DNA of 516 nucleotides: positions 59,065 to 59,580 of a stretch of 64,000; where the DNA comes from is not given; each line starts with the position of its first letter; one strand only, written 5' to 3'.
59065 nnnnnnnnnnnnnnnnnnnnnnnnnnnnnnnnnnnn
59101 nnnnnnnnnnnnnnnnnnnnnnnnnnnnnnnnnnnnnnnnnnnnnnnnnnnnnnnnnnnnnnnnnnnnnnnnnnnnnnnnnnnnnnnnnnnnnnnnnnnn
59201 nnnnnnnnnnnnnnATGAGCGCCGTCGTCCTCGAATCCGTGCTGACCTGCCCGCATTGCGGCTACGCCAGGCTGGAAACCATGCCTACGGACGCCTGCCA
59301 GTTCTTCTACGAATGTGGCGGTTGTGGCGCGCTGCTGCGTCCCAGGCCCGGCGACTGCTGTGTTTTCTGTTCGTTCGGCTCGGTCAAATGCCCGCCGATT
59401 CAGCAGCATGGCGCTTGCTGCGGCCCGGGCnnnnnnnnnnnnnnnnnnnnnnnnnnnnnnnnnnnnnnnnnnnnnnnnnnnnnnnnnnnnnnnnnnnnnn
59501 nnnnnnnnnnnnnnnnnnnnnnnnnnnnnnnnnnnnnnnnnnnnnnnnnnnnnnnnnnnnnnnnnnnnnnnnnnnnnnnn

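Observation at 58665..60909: Canonical MerR plus mer operator driving a reductase-less, transporter-centred cargo (GDCCVxC miniprotein, CSC permease, CxxC thioredoxin-fold protein)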

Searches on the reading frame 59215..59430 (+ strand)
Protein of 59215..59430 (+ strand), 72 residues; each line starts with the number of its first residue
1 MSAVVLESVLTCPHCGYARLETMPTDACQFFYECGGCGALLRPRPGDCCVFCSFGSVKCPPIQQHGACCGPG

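Call 3: search_protein_families(library=ncbifam, proteins=[window:59215-59430:+], max_evalue=0.01)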
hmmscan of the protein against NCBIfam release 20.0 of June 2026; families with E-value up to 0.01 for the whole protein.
seq(72 aa): 1 family
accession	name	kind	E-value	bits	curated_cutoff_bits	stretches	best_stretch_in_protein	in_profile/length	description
NF041374.1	GDCCVxC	domain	6.1e-31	106.4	40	1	8-64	1-57/58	GDCCVxC domain-containing (seleno)protein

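Call 4: search_protein_families(library=pfam, proteins=[window:59215-59430:+], max_evalue=0.01)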
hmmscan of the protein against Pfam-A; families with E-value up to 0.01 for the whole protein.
seq(72 aa): 0 families

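Call 12: find_homologous_proteins(query=window:59215-59430:+, max_evalue=0.001)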
Query seq(72 aa) (72 aa): 5426 proteins with E <= 0.001 among 5427 candidates; the best 120 are listed.
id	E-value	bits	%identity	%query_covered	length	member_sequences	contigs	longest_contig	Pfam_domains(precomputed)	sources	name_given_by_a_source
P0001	9.5e-44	164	100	100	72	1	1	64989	-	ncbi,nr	ncbi:MAG: hypothetical protein IH605_07890 [Burkholderiales bacterium]|nr:hypothetical protein [Burk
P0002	8.8e-41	155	94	100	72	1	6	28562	-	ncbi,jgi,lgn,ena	jgi:hypothetical protein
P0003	2.8e-40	153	93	100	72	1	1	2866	-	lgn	-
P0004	8.8e-40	152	90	100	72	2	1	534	-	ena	-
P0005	7.0e-37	143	83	100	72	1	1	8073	-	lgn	-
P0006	1.4e-36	142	83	100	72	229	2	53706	-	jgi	-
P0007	7.4e-36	139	82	100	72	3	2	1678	-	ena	-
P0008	3.8e-35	137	81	100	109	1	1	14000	-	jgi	jgi:hypothetical protein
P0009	5.1e-35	137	82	100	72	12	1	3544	-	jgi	-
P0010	5.2e-35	137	86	99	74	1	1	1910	-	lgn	-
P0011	2.1e-34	135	79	100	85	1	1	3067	-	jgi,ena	-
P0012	3.0e-34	134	87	93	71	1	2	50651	-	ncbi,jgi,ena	-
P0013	8.5e-34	133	81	94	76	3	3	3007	PF13248.12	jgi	jgi:hypothetical protein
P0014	9.0e-34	133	83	97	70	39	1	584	-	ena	-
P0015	1.6e-33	132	81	100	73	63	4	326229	-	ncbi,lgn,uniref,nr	ncbi:MAG: hypothetical protein EPN73_19690 [Paraburkholderia sp.]|uniref:GDCCVxC domain-containing (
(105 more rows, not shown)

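Call 13: find_encoding_contigs(protein=window:59215-59430:+, flank=10000, max_places=6)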
Protein seq(72 aa) (72 aa): no gene with exactly this product is on record in the collection.

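Call 15: find_related_loci(query=A1, collection=genome_contigs, flank=6000)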
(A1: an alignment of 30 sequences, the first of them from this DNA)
Query A1 (72 aa) in genome_contigs; peptide patterns used: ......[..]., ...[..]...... (x = any residue, [..] = any of these).
600 stretches matched a pattern (row limit reached: there are more); 597 encode a relative of the query (tblastn E <= 1e-3); the best 80 are kept; 80 distinct loci.
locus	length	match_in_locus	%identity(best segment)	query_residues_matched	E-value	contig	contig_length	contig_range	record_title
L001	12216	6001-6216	78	1-72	6e-36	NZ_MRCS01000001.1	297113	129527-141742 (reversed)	Pseudomonas sp. ACN8 BSF44_contig000001, whole genome shotgun sequence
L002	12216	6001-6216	79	1-72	1e-35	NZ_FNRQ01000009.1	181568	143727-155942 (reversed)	Paraburkholderia sartisoli strain LMG 24000, whole genome shotgun sequence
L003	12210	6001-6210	81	1-70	2e-34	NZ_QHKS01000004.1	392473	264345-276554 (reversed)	Paraburkholderia lacunae strain S27 S27_4, whole genome shotgun sequence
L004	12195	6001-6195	83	1-65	2e-34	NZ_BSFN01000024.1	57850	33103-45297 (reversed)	Pseudomonas turukhanskensis strain VKM B-2935 spades_K_25_97_24, whole genome shotgun sequence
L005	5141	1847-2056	79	1-70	1e-34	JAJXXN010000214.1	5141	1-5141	MAG: Acidobacteria bacterium isolate BP6.bin30 NODE_36449_length_5141_cov_1.139410, whole genome shotgun sequence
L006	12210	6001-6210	80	1-70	1e-34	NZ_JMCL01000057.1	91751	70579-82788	Pseudomonas sp. Ant30-3 contig_57, whole genome shotgun sequence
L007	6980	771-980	80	1-70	1e-34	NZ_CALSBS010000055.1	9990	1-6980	Pseudocitrobacter vendiensis strain CPO20170097T, whole genome shotgun sequence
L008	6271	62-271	74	1-70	3e-34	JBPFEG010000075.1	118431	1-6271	MAG: Methylomicrobium sp. isolate Soil4BBin16 k141_626814, whole genome shotgun sequence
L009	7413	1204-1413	79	1-70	4e-34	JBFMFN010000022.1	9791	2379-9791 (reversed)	MAG: Pseudomonadota bacterium isolate MAG272 MAG272_22, whole genome shotgun sequence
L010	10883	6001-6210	77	1-70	3e-34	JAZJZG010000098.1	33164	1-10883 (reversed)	MAG: Pseudomonadota bacterium isolate ADI_H2L1_1_122_18_3-bin014_1 ADIH2L11_B014_1_000000000098, whole genome shotgun se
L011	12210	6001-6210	76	1-70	9e-34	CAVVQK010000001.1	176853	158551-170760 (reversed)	MAG: uncultured beta proteobacterium isolate MFD05377.bin.1.47 genome assembly, contig: contig_143387, whole genome shot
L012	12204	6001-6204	78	1-68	8e-34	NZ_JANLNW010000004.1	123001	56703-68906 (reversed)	Pseudomonas sp. 6D_7.1_Bac1 21, whole genome shotgun sequence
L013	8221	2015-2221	75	2-70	2e-33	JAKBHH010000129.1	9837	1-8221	MAG: Acidobacteria bacterium isolate DBS1-2.bin51 NODE_9498_length_9837_cov_3.786818, whole genome shotgun sequence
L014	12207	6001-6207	75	1-69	1e-33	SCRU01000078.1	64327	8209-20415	MAG: Burkholderiaceae bacterium isolate FW106-02_bin.3 FW106-02_bin.3-7374, whole genome shotgun sequence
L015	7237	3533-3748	74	1-72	2e-33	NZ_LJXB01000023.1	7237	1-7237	Pseudomonas fluorescens strain S613 AN403.Contig421, whole genome shotgun sequence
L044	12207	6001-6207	68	1-69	3e-30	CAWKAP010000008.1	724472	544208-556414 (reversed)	MAG: uncultured beta proteobacterium isolate MFD09779.bin.1.351 genome assembly, contig: contig_37265, whole genome shot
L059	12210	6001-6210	63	1-70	1e-29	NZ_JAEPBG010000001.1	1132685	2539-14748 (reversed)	Noviherbaspirillum pedocola strain DKR-6 DKR-6, whole genome shotgun sequence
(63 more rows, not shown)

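Call 46: find_encoding_contigs(protein=P0002, flank=5000, max_places=6)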
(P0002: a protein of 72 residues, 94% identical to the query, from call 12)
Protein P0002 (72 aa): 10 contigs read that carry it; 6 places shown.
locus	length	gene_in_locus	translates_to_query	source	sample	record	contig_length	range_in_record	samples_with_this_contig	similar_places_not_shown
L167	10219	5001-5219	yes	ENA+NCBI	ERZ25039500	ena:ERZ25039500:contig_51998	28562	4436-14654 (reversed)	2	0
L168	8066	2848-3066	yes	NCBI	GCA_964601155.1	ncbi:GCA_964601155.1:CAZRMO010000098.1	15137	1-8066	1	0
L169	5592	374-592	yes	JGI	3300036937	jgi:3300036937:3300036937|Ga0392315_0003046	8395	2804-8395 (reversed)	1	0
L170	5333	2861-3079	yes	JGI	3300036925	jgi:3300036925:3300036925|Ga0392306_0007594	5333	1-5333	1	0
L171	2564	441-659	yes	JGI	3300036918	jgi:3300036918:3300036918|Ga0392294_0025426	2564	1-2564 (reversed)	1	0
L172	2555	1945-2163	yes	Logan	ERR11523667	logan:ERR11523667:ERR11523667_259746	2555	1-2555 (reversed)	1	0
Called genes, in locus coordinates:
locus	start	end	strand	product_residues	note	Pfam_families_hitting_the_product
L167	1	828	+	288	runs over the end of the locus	PF00361:Proton_antipo_M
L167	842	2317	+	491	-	PF00361:Proton_antipo_M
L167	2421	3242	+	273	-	PF00215:OMPdecase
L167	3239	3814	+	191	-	PF28549:NDPSase_N, PF00293:NUDIX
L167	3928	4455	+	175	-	PF04542:Sigma70_r2, PF08281:Sigma70_r4_2, PF04545:Sigma70_r4 (weak)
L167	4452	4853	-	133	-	PF13411:MerR_1, PF00376:MerR, PF09278:MerR-DNA-bind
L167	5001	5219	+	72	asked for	-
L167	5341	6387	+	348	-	PF03773:ArsP_1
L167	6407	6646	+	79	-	PF13192:Thioredoxin_3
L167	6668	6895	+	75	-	-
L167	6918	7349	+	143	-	PF02566:OsmC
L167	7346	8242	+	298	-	PF01545:Cation_efflux, PF16916:ZT_dimer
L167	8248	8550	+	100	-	-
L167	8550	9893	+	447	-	-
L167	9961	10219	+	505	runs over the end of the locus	PF00108:Thiolase_N, PF12796:Ank_2, PF13637:Ank_4 (weak), PF13857:Ank_5 (weak), PF13637:Ank_4 (weak), PF12796:Ank_2, PF13462:Thioredoxin_4, PF01323:DSBA, +3 more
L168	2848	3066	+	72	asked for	-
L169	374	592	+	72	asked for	-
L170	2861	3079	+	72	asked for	-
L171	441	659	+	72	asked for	-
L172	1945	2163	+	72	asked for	-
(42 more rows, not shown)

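Call 47: find_encoding_contigs(protein=P0006, flank=5000, max_places=4)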
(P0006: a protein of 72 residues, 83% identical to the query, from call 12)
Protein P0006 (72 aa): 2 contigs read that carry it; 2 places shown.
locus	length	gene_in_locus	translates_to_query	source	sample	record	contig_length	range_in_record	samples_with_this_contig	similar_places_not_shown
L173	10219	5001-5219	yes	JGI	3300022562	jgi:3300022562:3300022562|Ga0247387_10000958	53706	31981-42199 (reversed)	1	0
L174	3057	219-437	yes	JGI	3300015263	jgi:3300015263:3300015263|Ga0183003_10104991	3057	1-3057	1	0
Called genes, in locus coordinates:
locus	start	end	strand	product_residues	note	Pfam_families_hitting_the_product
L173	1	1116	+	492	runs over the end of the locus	PF00361:Proton_antipo_M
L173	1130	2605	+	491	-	PF00361:Proton_antipo_M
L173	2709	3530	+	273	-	PF00215:OMPdecase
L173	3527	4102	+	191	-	PF28549:NDPSase_N, PF00293:NUDIX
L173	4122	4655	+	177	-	PF04542:Sigma70_r2, PF08281:Sigma70_r4_2, PF04545:Sigma70_r4 (weak)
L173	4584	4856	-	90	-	-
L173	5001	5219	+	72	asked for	-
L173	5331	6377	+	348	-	PF03773:ArsP_1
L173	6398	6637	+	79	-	PF13192:Thioredoxin_3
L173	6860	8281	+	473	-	PF20030:bpMoxR, PF01078:Mg_chelatase (faint), PF07728:AAA_5, PF17868:AAA_lid_8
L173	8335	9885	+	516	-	PF05762:VWA_CoxE, PF13519:VWA_2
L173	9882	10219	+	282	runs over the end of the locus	PF04016:DUF364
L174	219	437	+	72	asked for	-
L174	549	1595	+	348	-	PF03773:ArsP_1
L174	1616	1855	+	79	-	PF13192:Thioredoxin_3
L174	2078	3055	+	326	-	?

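Call 55: search_solved_structures(query=A1, max_evalue=1, show_alignments=2)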
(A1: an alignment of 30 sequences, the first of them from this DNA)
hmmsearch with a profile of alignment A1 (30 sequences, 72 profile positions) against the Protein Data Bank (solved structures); distinct sequences matched with E-value up to 1: 11.
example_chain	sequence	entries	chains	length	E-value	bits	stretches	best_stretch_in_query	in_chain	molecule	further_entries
1qyp_A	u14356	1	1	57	0.065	16.2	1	9-42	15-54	RNA POLYMERASE II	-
5mko_A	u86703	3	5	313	0.22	14.5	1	33-56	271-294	TtuA PH0300 | PH0300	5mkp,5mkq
3vrh_A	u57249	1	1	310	0.23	14.5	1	33-56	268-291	Putative uncharacterized protein PH0300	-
1dyt_A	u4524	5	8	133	0.37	13.8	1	29-69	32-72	EOSINOPHIL CATIONIC PROTEIN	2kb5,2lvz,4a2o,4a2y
1h1h_A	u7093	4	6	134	0.37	13.8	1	29-69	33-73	EOSINOPHIL CATIONIC PROTEIN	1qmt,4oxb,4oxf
4x08_A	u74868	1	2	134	0.37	13.8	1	29-69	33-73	Eosinophil cationic protein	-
4owz_A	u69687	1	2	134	0.39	13.8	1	29-69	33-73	Eosinophil cationic protein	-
9xj1_N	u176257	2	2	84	0.54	13.3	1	15-44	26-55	Photosystem I reaction center subunit N, chloroplastic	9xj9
8b58_A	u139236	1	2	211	0.6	13.2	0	25-43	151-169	Peptidyl-prolyl cis-trans isomerase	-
8r7s_A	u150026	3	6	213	0.61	13.1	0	25-43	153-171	Peptidyl-prolyl cis-trans isomerase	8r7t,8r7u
9zdi_A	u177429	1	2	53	0.75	12.8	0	32-47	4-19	Rubredoxin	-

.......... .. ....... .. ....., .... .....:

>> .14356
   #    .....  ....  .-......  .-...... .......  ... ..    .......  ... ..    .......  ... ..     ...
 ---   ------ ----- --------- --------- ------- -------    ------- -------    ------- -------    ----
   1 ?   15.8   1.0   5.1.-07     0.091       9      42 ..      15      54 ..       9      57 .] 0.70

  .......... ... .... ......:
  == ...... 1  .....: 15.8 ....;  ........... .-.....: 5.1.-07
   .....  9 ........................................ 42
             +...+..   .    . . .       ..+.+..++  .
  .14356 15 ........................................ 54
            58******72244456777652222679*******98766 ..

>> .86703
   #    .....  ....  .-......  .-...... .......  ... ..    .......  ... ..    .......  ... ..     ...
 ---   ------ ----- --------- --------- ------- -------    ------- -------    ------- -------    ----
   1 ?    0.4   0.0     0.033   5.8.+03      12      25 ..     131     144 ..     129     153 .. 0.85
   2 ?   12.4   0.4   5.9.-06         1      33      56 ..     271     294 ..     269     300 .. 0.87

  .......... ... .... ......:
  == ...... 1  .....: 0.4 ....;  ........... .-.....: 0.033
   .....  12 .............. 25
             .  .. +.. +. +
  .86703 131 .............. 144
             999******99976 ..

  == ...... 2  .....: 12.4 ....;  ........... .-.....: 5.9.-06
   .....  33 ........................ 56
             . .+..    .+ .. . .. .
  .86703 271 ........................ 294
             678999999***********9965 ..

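Call 62: predict_structure(alignment_id=A1)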
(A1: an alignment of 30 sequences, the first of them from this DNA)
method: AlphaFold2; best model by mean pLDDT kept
length: 72 residues; sequences in the alignment: 30
mean_pLDDT: 69.2   pTM: 0.51
mean pLDDT of the five models: 69.2, 67.6, 58.0, 56.2, 55.9
residues with pLDDT >= 90: 2; 70-90: 32; 50-70: 33; < 50: 5
segments of 3 or more residues with pLDDT < 50: 70-72
pLDDT, mean of each block of 10 residues (from residue 1): 67 85 69 85 70 61 53 38
secondary structure, 60 per line:
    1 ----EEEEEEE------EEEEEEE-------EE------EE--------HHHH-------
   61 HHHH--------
elements in order: E5-11 E18-24 H50-53 H61-64

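Call 71: fold_search(model_id=the predicted structure, library=pdb)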
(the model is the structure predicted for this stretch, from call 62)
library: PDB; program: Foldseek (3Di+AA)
matches with E <= 10: 93; with E <= 0.001: 0
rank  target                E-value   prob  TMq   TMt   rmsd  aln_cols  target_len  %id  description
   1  9c6g_7                1.7e+00  0.16  0.37  0.06   4.0        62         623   14  Mcm double hexamer from human (released 2025-08-27)
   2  5it7_pp               2.2e+00  0.16  0.31  0.26   5.6        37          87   16  Structure of the Kluyveromyces lactis 80S ribosome in complex with the cricket paralysis virus IRES and eEF2 (released 2016-05-18)
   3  9kbo_A                2.3e+00  0.18  0.33  0.10   5.6        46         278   20  Crystal structure of human Shiftless (SFL) containing phosphorylation sites Ser249, Thr250, Thr253 and Ser256 (released 2025-11-19)
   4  9kbo_B                2.5e+00  0.18  0.34  0.11   5.4        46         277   20  Crystal structure of human Shiftless (SFL) containing phosphorylation sites Ser249, Thr250, Thr253 and Ser256 (released 2025-11-19)
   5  4ywl_A                2.6e+00  0.16  0.37  0.12   5.8        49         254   14  Pyrococcus furiosus MCM N-terminal domain F179A point mutant pentameric ring (released 2015-09-23)
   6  5eio_C                2.8e+00  0.33  0.35  0.52   2.7        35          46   40  Crystal structure of LysY from Thermus thermophilus complexed with NADP+ and LysW-gamma-aminoadipic semialdehyde (released 2016-03-23)
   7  8hvr_G                2.8e+00  0.28  0.46  0.38   3.1        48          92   23  Cryo-EM structure of AfsR-dependent transcription activation complex with afsS promoter (released 2023-12-27)
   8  8w0e_7                2.8e+00  0.11  0.36  0.06   5.9        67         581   15  Cryo-EM structure of a human MCM2-7 single hexamer on dsDNA (released 2024-10-02)
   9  9kbo_C                3.0e+00  0.21  0.38  0.12   4.3        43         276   19  Crystal structure of human Shiftless (SFL) containing phosphorylation sites Ser249, Thr250, Thr253 and Ser256 (released 2025-11-19)
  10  4uje_Bb               3.4e+00  0.23  0.37  0.34   2.7        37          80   22  Regulation of the mammalian elongation cycle by 40S subunit rolling: a eukaryotic-specific ribosome rearrangement (released 2014-07-16)
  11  2y6e_C                3.4e+00  0.20  0.38  0.09   4.3        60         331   15  Structure of the D1D2 domain of USP4, the conserved catalytic domain (released 2011-04-06)
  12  6sc5_A                3.6e+00  0.35  0.40  0.09   2.5        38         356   18  dAb3/HOIP-RBR-Ligand2 (released 2019-11-27)
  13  4v4n_BW               3.6e+00  0.20  0.37  0.41   2.6        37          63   22  Structure of the Methanococcus jannaschii ribosome-SecYEBeta channel complex (released 2014-07-09)
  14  7wi7_A                3.6e+00  0.10  0.35  0.06   5.6        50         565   14  Crystal structure of human MCM8/9 complex (released 2023-01-25)
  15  9e71_BY               3.9e+00  0.25  0.38  0.41   2.5        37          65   27  Cryo-EM structure of the Pyrobaculum calidifontis 70S ribosome (released 2024-11-20)
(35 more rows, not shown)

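Call 77: search_protein_families(library=pfam, proteins=[L044:3780-4442:+, L059:6280-7626:+], max_evalue=0.001)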
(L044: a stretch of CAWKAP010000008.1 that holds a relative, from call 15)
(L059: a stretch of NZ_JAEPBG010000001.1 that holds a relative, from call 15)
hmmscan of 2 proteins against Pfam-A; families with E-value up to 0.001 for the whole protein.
L044:3780-4442:+ (220 aa): 8 families
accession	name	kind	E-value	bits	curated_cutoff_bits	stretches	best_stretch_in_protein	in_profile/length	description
PF13649.12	Methyltransf_25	-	4.9e-19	69.3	27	1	60-153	1-97/97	Methyltransferase domain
PF08241.18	Methyltransf_11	-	2.1e-15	57.5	21.2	1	61-156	1-94/95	Methyltransferase domain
PF08242.18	Methyltransf_12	-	2.3e-14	54.3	30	1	61-154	1-97/98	Methyltransferase domain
PF03848.20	TehB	-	2.7e-13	50.2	20.4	1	58-193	32-166/193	Tellurite resistance protein TehB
PF13847.12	Methyltransf_31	-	1.2e-10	41.6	27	1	59-158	6-110/145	Methyltransferase domain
PF13489.12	Methyltransf_23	-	5.4e-10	39.7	27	1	59-183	25-150/164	Methyltransferase domain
PF05175.20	MTS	-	2.4e-06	27.7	23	1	57-125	32-103/170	Methyltransferase small domain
PF02353.26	CMAS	-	4e-06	26.8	27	1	60-161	66-168/273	Mycolic acid cyclopropane synthetase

L059:6280-7626:+ (448 aa): 9 families
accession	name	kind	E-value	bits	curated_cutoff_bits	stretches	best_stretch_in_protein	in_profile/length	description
PF07992.20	Pyr_redox_2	-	3.4e-60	204.4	26.1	1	5-318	1-290/291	Pyridine nucleotide-disulphide oxidoreductase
PF02852.28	Pyr_redox_dim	-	1.4e-23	83.6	25.3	1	339-442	1-104/110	Pyridine nucleotide-disulphide oxidoreductase, dimerisation domain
PF00070.33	Pyr_redox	-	2.2e-22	79.8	22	1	167-238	1-72/82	Pyridine nucleotide-disulphide oxidoreductase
PF13738.12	Pyr_redox_3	-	8.8e-16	58.4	30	1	121-302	116-305/305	Pyridine nucleotide-disulphide oxidoreductase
PF01266.30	DAO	-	3.3e-07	30.6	27.9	1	206-265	149-207/353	FAD dependent oxidoreductase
PF03486.20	HI0933_like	-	2.3e-06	27.7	50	0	6-35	2-31/244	HI0933-like protein Rossmann domain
PF00890.30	FAD_binding_2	-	7.2e-06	25.9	20.4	0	6-264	1-205/414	FAD binding domain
PF01494.25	FAD_binding_3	-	0.00011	22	22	0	185-270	79-167/349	FAD binding domain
PF13450.12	NAD_binding_8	-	0.00092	19.9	21.9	0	9-42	1-35/68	NAD(P)-binding Rossmann-like domain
